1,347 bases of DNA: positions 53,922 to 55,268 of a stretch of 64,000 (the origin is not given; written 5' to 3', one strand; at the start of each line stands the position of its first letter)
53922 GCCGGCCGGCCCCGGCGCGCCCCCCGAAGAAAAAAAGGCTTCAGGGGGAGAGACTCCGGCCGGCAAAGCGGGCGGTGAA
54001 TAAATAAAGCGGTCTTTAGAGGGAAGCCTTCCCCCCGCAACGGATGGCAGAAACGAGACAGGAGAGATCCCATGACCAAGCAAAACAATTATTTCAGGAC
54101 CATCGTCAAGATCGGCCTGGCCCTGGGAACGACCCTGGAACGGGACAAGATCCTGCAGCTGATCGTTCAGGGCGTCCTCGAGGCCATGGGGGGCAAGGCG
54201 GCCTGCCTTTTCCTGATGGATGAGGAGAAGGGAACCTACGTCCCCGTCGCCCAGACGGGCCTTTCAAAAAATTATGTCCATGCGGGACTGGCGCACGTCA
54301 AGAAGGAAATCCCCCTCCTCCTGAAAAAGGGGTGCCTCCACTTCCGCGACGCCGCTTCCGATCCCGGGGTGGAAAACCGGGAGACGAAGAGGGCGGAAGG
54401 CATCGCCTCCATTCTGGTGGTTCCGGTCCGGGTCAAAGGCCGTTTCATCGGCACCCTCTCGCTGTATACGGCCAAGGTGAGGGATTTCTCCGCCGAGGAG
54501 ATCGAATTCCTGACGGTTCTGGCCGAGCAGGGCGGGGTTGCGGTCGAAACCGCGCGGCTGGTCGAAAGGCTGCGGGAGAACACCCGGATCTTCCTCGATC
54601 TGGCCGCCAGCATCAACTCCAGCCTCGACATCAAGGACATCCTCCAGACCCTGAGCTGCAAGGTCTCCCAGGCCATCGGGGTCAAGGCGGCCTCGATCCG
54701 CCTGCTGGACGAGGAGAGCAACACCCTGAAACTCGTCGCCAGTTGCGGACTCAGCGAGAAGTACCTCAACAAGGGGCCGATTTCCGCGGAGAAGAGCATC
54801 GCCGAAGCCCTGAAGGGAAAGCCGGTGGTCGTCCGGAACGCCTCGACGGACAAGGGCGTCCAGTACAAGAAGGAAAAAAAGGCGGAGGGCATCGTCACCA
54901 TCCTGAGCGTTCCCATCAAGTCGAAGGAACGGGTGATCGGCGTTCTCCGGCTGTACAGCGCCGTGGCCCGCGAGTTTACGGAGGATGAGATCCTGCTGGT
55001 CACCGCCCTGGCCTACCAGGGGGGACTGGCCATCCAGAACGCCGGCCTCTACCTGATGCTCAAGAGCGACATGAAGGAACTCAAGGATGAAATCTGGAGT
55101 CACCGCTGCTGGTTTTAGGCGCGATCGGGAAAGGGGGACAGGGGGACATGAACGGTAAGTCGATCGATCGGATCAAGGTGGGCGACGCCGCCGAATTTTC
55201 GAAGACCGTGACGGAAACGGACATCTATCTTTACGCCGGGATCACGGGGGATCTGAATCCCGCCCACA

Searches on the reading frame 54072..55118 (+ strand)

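Call 5: search_protein_families(library=pfam, proteins=[window:54072-55118:+])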
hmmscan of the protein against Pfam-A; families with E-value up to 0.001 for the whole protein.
window:54072-55118:+ (348 aa): 3 families
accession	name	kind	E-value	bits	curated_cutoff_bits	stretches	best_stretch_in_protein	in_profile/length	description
PF13185.12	GAF_2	-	2.8e-32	112.2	28.6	2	185-322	2-136/136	GAF domain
PF01590.32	GAF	-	1.3e-31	110.4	22.4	2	24-158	2-133/133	GAF domain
PF13492.12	GAF_3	-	3.7e-23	82.8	27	2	186-323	1-129/129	GAF domain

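Call 6: search_protein_families(library=ncbifam, proteins=[window:54072-55118:+])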
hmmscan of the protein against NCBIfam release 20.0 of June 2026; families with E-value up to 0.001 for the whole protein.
window:54072-55118:+ (348 aa): 7 families
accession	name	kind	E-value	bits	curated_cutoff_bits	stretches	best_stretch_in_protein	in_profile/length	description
NF008283.0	PRK11061.1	equivalog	1.4e-16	59.9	583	2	180-319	11-152/748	phosphoenolpyruvate--protein phosphotransferase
TIGR01817.1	nifA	equivalog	1.4e-15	57.1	528.85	2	180-323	13-158/534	nif-specific transcriptional activator NifA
NF053781.1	cdiGMPphdstlr2612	equivalog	3.7e-10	38.1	1600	2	177-336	280-443/1268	Tlr1612 family c-di-GMP phosphodiesterase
NF047786.1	his_kin_MadS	equivalog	2e-08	33.8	500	1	109-170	125-186/434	MadS family sensor histidine kinase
NF011958.0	PRK15429.1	equivalog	2.6e-08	32.9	830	1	115-333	121-356/692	formate hydrogenlyase transcriptional activator FlhA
NF041606.1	dguan_cyc_DgcA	equivalog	4.3e-08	32.5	370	1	174-334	17-182/340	diguanylate cyclase DgcA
NF003451.0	PRK05022.1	equivalog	3.8e-07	29.2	476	1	9-170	7-171/512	nitric oxide reductase transcriptional regulator NorR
